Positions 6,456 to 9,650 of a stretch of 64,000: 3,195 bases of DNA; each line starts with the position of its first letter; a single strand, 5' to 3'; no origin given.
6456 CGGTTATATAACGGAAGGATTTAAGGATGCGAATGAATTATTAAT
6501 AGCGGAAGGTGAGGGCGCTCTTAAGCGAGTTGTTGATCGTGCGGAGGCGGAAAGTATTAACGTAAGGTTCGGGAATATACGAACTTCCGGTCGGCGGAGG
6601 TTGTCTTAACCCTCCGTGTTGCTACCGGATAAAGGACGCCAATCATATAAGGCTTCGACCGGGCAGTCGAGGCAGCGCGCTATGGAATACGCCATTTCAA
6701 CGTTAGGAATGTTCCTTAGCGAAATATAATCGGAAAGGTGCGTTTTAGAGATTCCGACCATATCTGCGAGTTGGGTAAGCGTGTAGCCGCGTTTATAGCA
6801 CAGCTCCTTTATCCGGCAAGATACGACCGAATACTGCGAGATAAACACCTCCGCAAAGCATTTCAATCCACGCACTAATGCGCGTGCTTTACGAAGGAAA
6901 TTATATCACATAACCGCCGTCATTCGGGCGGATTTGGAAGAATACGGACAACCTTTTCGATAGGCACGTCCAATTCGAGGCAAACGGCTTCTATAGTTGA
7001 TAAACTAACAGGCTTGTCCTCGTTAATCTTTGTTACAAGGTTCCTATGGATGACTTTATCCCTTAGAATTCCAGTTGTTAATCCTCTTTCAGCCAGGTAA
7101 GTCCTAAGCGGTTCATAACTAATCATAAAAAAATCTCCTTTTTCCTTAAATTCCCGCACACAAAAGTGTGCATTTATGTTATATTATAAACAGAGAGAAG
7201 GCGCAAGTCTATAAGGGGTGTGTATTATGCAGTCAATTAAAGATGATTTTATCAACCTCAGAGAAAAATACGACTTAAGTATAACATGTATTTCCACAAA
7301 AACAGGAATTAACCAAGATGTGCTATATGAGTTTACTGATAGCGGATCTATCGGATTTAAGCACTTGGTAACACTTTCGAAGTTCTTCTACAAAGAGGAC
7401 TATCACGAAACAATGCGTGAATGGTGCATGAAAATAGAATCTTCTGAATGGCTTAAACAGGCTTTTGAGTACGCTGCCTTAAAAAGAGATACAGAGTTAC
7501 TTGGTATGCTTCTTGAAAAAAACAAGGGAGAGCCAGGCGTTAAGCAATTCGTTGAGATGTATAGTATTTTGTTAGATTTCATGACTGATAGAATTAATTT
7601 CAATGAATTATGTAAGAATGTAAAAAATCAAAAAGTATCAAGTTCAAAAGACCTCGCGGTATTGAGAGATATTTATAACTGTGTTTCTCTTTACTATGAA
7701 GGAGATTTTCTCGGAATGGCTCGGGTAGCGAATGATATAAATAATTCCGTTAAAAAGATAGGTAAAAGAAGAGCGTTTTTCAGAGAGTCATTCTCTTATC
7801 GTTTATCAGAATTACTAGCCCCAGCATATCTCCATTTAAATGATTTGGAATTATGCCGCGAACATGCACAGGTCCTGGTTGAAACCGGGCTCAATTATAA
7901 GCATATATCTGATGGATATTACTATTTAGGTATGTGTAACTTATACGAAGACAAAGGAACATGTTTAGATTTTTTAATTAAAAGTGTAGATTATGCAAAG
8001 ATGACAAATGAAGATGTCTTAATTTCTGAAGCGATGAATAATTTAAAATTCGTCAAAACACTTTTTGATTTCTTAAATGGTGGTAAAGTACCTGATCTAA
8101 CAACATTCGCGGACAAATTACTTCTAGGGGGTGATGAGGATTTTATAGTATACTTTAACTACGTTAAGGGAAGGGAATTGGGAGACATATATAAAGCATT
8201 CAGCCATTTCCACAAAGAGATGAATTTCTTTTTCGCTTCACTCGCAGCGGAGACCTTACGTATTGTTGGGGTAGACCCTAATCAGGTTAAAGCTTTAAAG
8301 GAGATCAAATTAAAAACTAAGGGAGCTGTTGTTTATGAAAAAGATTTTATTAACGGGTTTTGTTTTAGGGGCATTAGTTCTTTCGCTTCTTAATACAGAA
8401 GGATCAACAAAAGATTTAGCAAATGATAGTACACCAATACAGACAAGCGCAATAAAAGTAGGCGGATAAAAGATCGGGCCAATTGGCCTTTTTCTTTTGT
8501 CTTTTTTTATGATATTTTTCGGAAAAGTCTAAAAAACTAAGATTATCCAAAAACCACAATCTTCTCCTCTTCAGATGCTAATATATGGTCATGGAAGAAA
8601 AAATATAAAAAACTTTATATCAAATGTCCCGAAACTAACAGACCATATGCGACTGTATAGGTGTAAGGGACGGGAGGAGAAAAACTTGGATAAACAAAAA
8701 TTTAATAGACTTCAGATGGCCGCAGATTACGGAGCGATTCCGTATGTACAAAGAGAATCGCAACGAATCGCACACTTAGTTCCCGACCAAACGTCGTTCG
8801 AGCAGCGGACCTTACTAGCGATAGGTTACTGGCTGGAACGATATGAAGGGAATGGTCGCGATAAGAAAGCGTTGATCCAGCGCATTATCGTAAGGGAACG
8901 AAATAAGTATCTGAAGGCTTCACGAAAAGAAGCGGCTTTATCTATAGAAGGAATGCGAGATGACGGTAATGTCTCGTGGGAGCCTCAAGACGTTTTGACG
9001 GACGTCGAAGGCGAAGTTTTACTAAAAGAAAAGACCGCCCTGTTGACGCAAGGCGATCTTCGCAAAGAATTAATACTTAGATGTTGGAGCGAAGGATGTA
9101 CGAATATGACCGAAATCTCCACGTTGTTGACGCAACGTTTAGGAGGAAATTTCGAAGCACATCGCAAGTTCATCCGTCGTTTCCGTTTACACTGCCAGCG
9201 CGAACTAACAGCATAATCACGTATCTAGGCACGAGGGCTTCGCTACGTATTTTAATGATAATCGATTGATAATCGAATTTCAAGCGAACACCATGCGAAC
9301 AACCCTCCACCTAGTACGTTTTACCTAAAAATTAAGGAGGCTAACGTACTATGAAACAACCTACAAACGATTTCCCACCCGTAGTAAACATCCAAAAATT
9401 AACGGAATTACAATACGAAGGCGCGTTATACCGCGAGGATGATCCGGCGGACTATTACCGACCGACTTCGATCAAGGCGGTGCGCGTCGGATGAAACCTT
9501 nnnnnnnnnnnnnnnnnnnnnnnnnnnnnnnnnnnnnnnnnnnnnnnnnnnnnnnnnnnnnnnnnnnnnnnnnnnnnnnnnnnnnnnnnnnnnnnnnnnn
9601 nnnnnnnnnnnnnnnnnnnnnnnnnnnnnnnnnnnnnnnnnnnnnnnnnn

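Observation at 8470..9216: The aimX slot is occupied by an ECF-sigma-like factor: a possible direct AimR to sigma lytic cascade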

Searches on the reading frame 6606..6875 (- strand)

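Call 3: search_protein_families(library=pfam, proteins=[window:6606-6875:-], max_evalue=1)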
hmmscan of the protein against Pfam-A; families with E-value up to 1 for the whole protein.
window:6606-6875:- (89 aa): 14 families
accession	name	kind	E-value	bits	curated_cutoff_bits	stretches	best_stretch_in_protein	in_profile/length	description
PF01381.28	HTH_3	-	1e-11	45.1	23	1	22-75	1-54/55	Helix-turn-helix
PF12844.13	HTH_19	-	1.5e-05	25.3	30.2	1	21-76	3-58/64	Helix-turn-helix domain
PF13443.12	HTH_26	-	3.7e-05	24.3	22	1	21-79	1-60/63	Cro/C1-type HTH DNA-binding domain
PF13560.12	HTH_31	-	0.00011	22.8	27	1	20-74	4-59/64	Helix-turn-helix domain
PF13384.12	HTH_23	-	0.00021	21.4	24.6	1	26-51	13-38/50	Homeodomain-like domain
PF13693.12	HTH_35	-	0.00088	19.6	25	1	27-77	12-59/75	Winged helix-turn-helix DNA-binding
PF12728.13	HTH_17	-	0.0085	16.8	27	1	31-57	2-28/51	Helix-turn-helix domain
PF17762.8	HTH_ParB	-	0.012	16.2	22.6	1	22-58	12-48/102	ParB HTH domain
PF04967.18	HTH_10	-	0.018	15.3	23.1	1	27-51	20-44/53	HTH DNA binding domain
PF13518.12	HTH_28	-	0.022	15.3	25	1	25-53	7-35/52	Helix-turn-helix domain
PF04545.22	Sigma70_r4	-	0.025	14.5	24.1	1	24-45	14-35/50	Sigma-70, region 4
PF00165.29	HTH_AraC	-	0.057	14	26.6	1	28-48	6-26/42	Bacterial regulatory helix-turn-helix proteins, AraC family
PF13412.12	HTH_24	-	0.09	12.8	21.9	1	23-51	10-38/48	Winged helix-turn-helix DNA-binding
PF16677.11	GP3_package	-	0.25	12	29.4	1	19-52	22-55/105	DNA-packaging protein gp3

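Call 4: search_protein_families(library=phrogs, proteins=[window:6606-6875:-], max_evalue=0.1)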
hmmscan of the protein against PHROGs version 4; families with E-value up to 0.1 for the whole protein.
window:6606-6875:- (89 aa): 18 families
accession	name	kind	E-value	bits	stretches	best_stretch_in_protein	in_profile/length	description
phrog_8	-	transcription regulation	3.6e-10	40.8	1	21-78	80-137/346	transcriptional regulator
phrog_3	-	transcription regulation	9e-10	39.9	1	17-78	88-147/430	transcriptional repressor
phrog_2439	-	transcription regulation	3.6e-08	33.7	1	19-78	9-68/367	transcriptional regulator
phrog_2967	-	transcription regulation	4.1e-08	34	1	19-70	12-63/225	transcriptional regulator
phrog_4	-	transcription regulation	4.3e-08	33.5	1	21-77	140-192/400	transcriptional repressor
phrog_1373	-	transcription regulation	5.8e-05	24.1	1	22-75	68-121/166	transcriptional regulator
phrog_2328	-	transcription regulation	0.00015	22.6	1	18-77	16-75/128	transcriptional repressor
phrog_4779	-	transcription regulation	0.00031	22.2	1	21-61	6-46/98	transcriptional regulator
phrog_5823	-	transcription regulation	0.0018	18.5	1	21-77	10-67/404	transcriptional regulator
phrog_769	-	transcription regulation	0.0021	19.1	1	22-78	16-69/89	transcriptional repressor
phrog_7241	-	transcription regulation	0.0022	19.1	1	29-77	73-121/122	transcriptional regulator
phrog_3037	-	transcription regulation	0.0048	17.7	1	23-74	23-72/189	transcriptional repressor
phrog_4583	-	transcription regulation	0.0083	17.1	1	20-77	13-70/81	transcriptional repressor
phrog_296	-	integration and excision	0.025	14.3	1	21-52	231-262/626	DNA transposition protein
phrog_1728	-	transcription regulation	0.05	13.5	1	21-53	7-39/380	transcriptional regulator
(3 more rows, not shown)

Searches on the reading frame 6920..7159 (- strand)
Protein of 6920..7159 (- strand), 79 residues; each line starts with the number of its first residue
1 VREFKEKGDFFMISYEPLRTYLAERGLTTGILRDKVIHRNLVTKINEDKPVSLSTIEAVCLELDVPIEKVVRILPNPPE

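Call 3: search_protein_families(library=pfam, proteins=[window:6920-7159:-], max_evalue=1)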
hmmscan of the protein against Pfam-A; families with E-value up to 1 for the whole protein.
window:6920-7159:- (79 aa): 3 families
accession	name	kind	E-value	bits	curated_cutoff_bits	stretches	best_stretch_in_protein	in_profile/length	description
PF13443.12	HTH_26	-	0.00026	21.6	22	1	18-68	2-55/63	Cro/C1-type HTH DNA-binding domain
PF18461.7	Atypical_Card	-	0.015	15.7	28.6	1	34-74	51-91/95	Atypical caspase recruitment domain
PF01745.22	IPT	-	0.084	12.7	20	1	19-50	58-89/233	Isopentenyl transferase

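Call 4: search_protein_families(library=phrogs, proteins=[window:6920-7159:-], max_evalue=0.1)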
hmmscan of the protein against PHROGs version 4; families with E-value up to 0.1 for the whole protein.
window:6920-7159:- (79 aa): 1 family
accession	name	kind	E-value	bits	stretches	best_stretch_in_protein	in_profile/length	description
phrog_3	-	transcription regulation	0.011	16.5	1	10-70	85-145/430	transcriptional repressor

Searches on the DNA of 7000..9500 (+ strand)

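Call 5: search_dna_similar(query=window:7000-9400:+, collection=phages, mode=near, max_rows=25)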
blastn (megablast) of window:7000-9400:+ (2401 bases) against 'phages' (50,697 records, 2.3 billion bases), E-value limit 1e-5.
Records with a match: 1; places in all: 1; records where one place covers at least 80% of the query: 0.
Best place of each record, by identity: 95-99% 1.
By first word of the organism name: Bacillus 1.
By host as written in the record: Bacillus australimaris strain KR4M-27 1.
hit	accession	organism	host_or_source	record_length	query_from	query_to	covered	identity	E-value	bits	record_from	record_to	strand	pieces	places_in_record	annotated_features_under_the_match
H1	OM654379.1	Bacillus phage vB_BauS_KLEB27-1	Bacillus australimaris strain KR4M-27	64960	1577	2401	34%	95.8%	0e+0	1330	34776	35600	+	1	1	RNA polymerase sigma factor | hypothetical protein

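Call 7: get_annotated_region(hit=H1, flank=6000)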
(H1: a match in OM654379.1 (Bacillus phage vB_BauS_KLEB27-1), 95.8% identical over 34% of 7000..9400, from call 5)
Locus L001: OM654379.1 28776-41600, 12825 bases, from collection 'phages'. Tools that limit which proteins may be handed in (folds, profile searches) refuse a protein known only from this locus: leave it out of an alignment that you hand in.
description: Bacillus phage vB_BauS_KLEB27-1, complete genome.
organism: Bacillus phage vB_BauS_KLEB27-1 (NCBI taxid 2928864)
taxonomy: Viruses; Duplodnaviria; Heunggongvirae; Uroviricota; Caudoviricetes
host: Bacillus australimaris strain KR4M-27; source: water samples from gypsum karst lake Kirkilai; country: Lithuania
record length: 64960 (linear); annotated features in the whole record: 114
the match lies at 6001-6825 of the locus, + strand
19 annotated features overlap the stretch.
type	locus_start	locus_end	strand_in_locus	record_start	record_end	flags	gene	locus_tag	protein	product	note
CDS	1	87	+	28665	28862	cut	-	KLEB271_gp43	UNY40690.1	hypothetical protein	-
CDS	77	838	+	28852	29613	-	-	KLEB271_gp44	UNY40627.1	DNA replication protein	-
CDS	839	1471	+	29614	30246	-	-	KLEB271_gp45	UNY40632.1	hypothetical protein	-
CDS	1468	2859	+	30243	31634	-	-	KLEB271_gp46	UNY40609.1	replicative DNA helicase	-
CDS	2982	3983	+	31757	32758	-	-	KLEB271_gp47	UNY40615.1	DNA primase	-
CDS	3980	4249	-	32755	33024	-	-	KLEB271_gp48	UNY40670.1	transcriptional regulator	-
CDS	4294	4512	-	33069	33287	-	-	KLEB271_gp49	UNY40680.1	transcriptional regulator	-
CDS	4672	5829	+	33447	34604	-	-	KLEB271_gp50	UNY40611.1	transcriptional regulator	-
CDS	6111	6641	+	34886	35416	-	-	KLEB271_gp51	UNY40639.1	RNA polymerase sigma factor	-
CDS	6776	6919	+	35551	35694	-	-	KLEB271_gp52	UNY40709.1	hypothetical protein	-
CDS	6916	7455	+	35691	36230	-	-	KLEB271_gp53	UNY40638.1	hypothetical protein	-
CDS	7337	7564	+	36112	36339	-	-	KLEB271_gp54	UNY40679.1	hypothetical protein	-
CDS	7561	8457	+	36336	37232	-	-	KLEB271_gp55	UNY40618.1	hypothetical protein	-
CDS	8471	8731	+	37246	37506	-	-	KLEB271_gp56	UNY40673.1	hypothetical protein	-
CDS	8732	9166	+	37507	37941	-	-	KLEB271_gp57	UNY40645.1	hypothetical protein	-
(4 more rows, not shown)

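Call 93: search_rna_families(source=window, start=8300, end=9500, threshold=evalue, max_evalue=1)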
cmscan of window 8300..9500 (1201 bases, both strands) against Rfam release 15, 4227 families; matches with E-value up to 1: 0.
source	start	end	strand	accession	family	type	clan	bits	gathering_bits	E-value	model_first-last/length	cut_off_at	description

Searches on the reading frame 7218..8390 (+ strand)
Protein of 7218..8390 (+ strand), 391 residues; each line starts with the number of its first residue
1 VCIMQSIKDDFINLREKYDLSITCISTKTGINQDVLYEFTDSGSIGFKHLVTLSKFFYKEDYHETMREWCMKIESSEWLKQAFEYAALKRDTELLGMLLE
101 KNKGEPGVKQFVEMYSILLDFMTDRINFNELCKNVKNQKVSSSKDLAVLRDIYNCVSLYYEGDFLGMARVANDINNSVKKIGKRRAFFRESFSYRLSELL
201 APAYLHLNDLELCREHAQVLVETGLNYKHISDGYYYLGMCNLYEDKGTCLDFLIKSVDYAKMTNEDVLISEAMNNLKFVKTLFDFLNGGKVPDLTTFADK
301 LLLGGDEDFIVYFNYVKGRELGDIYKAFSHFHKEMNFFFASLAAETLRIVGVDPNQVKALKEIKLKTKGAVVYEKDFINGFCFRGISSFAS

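Call 3: search_protein_families(library=pfam, proteins=[window:7218-8390:+], max_evalue=1)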
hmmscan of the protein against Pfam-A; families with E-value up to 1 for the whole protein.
window:7218-8390:+ (391 aa): 1 family
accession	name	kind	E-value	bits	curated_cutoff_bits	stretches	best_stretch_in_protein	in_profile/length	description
PF22871.2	AimR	-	5.9e-24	85.2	26.7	1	64-282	3-216/309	AimR transcriptional regulator-like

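Call 4: search_protein_families(library=phrogs, proteins=[window:7218-8390:+], max_evalue=0.1)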
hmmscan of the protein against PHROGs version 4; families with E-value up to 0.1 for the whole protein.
window:7218-8390:+ (391 aa): 3 families
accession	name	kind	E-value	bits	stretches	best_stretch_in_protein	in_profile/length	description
phrog_1728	-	transcription regulation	2.7e-63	215.2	1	4-351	1-377/380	transcriptional regulator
phrog_3347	-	moron, auxiliary metabolic gene and host takeover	0.0099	16.8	1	63-164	108-210/219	Galactose-3-O-sulfotransferase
phrog_28125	-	unknown function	0.012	16.5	0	365-382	6-23/48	-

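Call 16: search_protein_families(library=ncbifam, proteins=[window:7218-8390:+], max_evalue=10)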
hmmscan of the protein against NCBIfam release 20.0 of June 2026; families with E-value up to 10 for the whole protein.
window:7218-8390:+ (391 aa): 1 family
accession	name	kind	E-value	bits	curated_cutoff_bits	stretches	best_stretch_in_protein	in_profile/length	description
NF038310.1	lysogeny_AimR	equivalog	1.7e-63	214.9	70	1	15-347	5-365/365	AimR family lysis-lysogeny pheromone receptor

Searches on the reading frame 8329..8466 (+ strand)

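Call 3: search_protein_families(library=pfam, proteins=[window:8329-8466:+], max_evalue=1)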
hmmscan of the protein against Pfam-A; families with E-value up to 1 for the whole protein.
window:8329-8466:+ (46 aa): 1 family
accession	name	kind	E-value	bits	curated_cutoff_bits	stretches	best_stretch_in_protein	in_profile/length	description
PF09813.14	Coa3_cc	-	0.29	11.3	27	1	2-19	10-27/48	Cytochrome c oxidase assembly factor 3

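Call 4: search_protein_families(library=phrogs, proteins=[window:8329-8466:+], max_evalue=0.1)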
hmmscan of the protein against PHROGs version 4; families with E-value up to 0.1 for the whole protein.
window:8329-8466:+ (46 aa): 0 families
